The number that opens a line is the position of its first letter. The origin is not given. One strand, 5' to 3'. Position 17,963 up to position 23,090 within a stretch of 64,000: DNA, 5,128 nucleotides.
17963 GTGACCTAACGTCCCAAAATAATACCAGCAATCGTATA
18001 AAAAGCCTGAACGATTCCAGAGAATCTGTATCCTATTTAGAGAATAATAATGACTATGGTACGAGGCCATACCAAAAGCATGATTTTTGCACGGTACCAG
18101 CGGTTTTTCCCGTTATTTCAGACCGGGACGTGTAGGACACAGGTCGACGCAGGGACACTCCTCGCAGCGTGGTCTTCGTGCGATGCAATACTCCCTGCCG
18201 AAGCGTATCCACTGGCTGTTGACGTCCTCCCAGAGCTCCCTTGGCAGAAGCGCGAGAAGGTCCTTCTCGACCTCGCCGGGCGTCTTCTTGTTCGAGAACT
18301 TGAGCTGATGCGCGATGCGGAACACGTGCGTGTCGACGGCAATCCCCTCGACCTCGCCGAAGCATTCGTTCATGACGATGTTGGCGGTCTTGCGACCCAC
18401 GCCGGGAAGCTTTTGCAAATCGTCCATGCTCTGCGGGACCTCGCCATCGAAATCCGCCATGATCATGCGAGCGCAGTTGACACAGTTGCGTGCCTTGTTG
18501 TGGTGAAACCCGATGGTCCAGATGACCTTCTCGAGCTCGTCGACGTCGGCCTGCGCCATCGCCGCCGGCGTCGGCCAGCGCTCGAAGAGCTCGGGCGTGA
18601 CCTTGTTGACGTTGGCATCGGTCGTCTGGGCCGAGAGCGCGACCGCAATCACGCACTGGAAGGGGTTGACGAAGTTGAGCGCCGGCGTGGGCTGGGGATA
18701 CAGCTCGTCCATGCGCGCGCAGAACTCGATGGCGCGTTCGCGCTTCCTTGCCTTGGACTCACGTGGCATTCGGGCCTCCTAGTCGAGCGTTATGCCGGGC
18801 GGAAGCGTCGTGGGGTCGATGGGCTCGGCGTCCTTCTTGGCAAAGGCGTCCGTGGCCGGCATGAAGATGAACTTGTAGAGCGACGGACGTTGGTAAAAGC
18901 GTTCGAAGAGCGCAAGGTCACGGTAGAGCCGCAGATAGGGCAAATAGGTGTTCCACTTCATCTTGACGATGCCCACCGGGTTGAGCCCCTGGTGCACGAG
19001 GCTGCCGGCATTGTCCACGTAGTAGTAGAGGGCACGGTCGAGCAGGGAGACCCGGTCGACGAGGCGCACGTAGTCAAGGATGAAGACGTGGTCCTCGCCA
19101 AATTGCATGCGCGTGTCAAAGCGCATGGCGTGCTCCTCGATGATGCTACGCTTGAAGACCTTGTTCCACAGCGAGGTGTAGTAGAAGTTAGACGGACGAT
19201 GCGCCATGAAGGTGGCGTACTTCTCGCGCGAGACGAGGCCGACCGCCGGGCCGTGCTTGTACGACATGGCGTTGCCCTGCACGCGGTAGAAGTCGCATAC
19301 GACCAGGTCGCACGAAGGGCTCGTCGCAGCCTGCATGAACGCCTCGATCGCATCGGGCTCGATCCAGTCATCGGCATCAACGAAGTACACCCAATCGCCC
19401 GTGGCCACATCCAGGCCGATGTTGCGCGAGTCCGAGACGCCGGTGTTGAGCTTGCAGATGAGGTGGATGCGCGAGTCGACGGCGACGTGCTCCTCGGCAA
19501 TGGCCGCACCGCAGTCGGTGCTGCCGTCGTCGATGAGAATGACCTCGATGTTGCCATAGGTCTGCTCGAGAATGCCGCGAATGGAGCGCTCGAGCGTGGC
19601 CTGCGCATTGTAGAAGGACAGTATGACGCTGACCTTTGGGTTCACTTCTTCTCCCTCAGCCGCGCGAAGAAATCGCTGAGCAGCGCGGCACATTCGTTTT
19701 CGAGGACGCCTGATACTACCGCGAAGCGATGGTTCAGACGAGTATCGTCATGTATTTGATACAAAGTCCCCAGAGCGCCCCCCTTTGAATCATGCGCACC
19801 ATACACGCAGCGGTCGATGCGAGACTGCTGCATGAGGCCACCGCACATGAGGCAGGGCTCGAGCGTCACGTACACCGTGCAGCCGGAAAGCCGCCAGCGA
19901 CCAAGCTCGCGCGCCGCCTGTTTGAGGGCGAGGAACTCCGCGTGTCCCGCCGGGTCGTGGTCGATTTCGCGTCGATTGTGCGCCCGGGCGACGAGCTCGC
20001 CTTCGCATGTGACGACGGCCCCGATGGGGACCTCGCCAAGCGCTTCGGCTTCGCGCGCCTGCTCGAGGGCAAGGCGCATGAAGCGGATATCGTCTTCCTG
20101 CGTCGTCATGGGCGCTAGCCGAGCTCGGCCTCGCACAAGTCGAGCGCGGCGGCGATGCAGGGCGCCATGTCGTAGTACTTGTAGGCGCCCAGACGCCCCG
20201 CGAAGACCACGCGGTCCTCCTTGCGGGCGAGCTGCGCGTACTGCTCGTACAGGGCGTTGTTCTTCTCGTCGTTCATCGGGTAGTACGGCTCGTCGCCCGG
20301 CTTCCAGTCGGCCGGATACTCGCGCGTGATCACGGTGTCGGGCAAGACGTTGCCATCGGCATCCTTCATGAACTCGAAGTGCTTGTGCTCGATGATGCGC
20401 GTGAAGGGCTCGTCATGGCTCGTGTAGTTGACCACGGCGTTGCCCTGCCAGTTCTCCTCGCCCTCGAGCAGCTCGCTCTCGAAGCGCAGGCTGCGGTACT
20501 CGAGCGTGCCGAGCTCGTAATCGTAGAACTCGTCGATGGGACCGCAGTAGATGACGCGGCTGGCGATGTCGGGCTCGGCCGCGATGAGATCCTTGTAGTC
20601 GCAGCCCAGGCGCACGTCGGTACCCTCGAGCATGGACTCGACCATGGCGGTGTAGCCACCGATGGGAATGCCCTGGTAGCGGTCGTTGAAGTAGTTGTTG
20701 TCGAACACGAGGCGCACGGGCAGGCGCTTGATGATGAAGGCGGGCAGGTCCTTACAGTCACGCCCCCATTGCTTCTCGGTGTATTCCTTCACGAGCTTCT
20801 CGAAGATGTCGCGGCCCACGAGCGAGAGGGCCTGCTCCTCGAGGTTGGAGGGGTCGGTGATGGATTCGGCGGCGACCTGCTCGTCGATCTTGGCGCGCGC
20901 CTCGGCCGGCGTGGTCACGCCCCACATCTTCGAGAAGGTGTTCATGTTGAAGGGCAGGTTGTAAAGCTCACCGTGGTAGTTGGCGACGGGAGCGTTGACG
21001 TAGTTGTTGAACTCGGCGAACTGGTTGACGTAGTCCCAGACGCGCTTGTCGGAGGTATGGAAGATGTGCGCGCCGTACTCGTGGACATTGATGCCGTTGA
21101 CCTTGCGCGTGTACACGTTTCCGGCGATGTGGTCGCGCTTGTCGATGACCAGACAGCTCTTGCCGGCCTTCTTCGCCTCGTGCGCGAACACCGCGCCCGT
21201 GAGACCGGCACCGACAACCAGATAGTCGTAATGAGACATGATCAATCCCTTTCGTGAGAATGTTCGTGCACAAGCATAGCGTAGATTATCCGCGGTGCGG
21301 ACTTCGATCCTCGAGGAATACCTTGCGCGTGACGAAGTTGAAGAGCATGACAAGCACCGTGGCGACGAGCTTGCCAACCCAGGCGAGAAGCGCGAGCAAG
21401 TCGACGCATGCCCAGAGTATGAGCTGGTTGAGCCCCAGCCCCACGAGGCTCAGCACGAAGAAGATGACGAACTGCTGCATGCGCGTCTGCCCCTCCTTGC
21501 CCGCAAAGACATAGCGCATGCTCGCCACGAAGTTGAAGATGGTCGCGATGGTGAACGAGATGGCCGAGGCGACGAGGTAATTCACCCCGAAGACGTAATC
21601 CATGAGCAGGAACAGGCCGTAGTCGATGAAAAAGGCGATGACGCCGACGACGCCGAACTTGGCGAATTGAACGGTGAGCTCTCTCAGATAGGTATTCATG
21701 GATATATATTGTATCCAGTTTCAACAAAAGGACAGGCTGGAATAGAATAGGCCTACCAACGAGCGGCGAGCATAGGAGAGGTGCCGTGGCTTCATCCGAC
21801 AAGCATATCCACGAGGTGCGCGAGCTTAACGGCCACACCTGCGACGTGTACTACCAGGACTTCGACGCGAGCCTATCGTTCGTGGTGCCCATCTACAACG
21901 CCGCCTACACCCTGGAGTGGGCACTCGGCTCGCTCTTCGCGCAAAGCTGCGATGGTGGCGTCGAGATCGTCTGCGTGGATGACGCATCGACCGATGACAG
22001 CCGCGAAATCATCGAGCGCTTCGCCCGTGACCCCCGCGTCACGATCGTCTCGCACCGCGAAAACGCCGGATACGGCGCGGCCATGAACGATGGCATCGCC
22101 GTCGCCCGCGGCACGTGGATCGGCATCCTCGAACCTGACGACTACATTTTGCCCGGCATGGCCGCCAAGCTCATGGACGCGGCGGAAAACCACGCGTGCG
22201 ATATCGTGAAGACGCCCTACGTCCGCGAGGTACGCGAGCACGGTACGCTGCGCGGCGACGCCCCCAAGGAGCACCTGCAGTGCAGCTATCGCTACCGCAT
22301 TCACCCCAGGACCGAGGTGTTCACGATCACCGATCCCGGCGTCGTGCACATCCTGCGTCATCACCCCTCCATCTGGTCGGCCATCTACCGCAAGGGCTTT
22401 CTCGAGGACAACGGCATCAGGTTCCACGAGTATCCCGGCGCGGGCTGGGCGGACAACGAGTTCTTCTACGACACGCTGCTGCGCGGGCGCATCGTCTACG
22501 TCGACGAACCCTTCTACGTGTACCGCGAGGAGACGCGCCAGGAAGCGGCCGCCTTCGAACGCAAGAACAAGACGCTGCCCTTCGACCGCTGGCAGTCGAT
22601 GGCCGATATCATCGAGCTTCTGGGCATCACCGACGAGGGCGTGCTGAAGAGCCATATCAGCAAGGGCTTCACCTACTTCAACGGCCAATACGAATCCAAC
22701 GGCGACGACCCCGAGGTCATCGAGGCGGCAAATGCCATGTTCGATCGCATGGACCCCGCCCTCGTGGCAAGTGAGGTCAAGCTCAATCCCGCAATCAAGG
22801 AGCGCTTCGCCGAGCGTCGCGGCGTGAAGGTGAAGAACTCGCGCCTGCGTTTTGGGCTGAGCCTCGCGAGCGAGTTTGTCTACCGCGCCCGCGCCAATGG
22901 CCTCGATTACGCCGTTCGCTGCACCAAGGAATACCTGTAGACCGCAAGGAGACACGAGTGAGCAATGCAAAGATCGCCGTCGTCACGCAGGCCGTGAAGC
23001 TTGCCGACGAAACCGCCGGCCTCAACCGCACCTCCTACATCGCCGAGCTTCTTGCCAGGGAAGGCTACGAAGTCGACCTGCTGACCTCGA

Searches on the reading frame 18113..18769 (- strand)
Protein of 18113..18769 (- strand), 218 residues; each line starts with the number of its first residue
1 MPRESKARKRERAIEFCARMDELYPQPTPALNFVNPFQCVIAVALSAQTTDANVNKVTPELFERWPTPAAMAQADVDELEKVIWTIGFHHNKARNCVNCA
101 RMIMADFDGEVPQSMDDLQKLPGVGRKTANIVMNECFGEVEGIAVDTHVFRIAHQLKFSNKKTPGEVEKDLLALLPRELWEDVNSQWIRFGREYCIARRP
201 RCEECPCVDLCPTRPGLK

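Call 62: search_protein_families(library=pfam, proteins=[window:18113-18769:-], max_evalue=0.001)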
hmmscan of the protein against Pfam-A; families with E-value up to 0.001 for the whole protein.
window:18113-18769:- (218 aa): 3 families
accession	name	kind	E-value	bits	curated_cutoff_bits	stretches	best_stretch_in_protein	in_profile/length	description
PF00730.31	HhH-GPD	-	1.2e-24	87.2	26.2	1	41-176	1-107/108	HhH-GPD superfamily base excision DNA repair protein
PF00633.29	HHH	-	5.1e-10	39.1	24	1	107-133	2-28/30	Helix-hairpin-helix motif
PF14520.12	HHH_5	-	0.00019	22.2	27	0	116-134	2-20/57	Helix-hairpin-helix domain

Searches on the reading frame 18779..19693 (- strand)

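Call 62: search_protein_families(library=pfam, proteins=[window:18779-19693:-], max_evalue=0.001)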
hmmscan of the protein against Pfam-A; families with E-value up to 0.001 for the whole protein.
window:18779-19693:- (304 aa): 3 families
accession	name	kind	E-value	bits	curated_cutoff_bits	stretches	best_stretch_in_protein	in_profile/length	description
PF00535.33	Glycos_transf_2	-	2.6e-34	119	23.3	1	22-187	1-166/168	Glycosyl transferase family 2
PF10111.15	Glyco_tranf_2_2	-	1.8e-10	41.2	27.3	1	22-125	1-108/276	Glycosyltransferase like family 2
PF13641.12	Glyco_tranf_2_3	-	1.9e-10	41.6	27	1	19-134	1-122/230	Glycosyltransferase like family 2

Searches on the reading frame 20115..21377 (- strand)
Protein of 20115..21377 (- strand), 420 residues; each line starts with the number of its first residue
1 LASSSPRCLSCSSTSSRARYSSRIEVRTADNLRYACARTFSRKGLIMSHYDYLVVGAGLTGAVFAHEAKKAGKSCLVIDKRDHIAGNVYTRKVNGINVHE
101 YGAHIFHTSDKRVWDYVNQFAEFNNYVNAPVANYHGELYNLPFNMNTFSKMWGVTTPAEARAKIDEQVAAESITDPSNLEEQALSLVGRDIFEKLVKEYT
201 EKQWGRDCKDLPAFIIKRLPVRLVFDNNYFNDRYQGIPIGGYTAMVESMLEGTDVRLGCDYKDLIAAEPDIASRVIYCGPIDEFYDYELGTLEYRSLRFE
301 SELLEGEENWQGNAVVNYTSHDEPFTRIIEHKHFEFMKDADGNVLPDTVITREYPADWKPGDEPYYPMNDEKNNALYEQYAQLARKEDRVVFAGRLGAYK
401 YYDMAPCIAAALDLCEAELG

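Call 62: search_protein_families(library=pfam, proteins=[window:20115-21377:-], max_evalue=0.001)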
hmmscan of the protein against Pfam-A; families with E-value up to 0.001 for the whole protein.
window:20115-21377:- (420 aa): 7 families
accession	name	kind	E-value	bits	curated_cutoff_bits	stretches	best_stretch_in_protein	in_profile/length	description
PF03275.19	GLF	-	9.2e-81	270.8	26.3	1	194-401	1-203/203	UDP-galactopyranose mutase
PF13450.12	NAD_binding_8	-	5.4e-22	78.3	21.9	1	54-120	1-68/68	NAD(P)-binding Rossmann-like domain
PF01593.30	Amino_oxidase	-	3.5e-07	30.3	19.8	1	65-260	7-224/443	Flavin containing amine oxidoreductase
PF01266.30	DAO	-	3.8e-05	23.8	27.9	1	51-86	1-37/353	FAD dependent oxidoreductase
PF00890.30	FAD_binding_2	-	0.00011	22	20.4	1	51-86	1-36/414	FAD binding domain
PF07992.20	Pyr_redox_2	-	0.00078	19.4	26.1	0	51-93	144-185/291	Pyridine nucleotide-disulphide oxidoreductase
PF01494.25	FAD_binding_3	-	0.00099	18.9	22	0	51-83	3-35/349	FAD binding domain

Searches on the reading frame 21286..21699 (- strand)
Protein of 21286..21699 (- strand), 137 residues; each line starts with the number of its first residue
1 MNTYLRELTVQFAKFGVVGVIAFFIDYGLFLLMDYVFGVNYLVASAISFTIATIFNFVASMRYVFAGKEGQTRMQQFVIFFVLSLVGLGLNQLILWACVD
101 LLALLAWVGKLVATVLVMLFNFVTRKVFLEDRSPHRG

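Call 62: search_protein_families(library=pfam, proteins=[window:21286-21699:-], max_evalue=0.001)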
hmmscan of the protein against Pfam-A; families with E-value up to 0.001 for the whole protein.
window:21286-21699:- (137 aa): 1 family
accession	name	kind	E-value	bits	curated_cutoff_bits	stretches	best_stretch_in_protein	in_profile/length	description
PF04138.20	GtrA_DPMS_TM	-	1.9e-26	93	26.1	1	14-128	1-115/117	GtrA/DPMS, transmembrane domain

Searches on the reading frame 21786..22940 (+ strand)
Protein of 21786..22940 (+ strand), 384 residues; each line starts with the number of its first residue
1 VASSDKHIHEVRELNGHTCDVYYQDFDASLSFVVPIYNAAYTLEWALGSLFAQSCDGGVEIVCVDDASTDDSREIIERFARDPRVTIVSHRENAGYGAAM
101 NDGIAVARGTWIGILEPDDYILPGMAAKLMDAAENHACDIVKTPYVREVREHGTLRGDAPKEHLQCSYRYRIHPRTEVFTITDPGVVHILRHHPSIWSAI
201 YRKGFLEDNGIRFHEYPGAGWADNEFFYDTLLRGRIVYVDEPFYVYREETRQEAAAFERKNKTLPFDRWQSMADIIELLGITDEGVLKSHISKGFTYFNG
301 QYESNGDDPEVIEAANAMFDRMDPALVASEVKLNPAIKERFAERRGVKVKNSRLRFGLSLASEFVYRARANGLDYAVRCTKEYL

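Call 62: search_protein_families(library=pfam, proteins=[window:21786-22940:+], max_evalue=0.001)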
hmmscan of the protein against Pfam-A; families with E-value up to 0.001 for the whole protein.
window:21786-22940:+ (384 aa): 3 families
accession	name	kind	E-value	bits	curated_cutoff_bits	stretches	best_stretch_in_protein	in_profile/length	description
PF00535.33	Glycos_transf_2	-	3.5e-27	95.8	23.3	1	31-147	1-117/168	Glycosyl transferase family 2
PF10111.15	Glyco_tranf_2_2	-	2.9e-05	24.1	27.3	1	52-148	23-122/276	Glycosyltransferase like family 2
PF13641.12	Glyco_tranf_2_3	-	0.00012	22.6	27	1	30-234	3-198/230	Glycosyltransferase like family 2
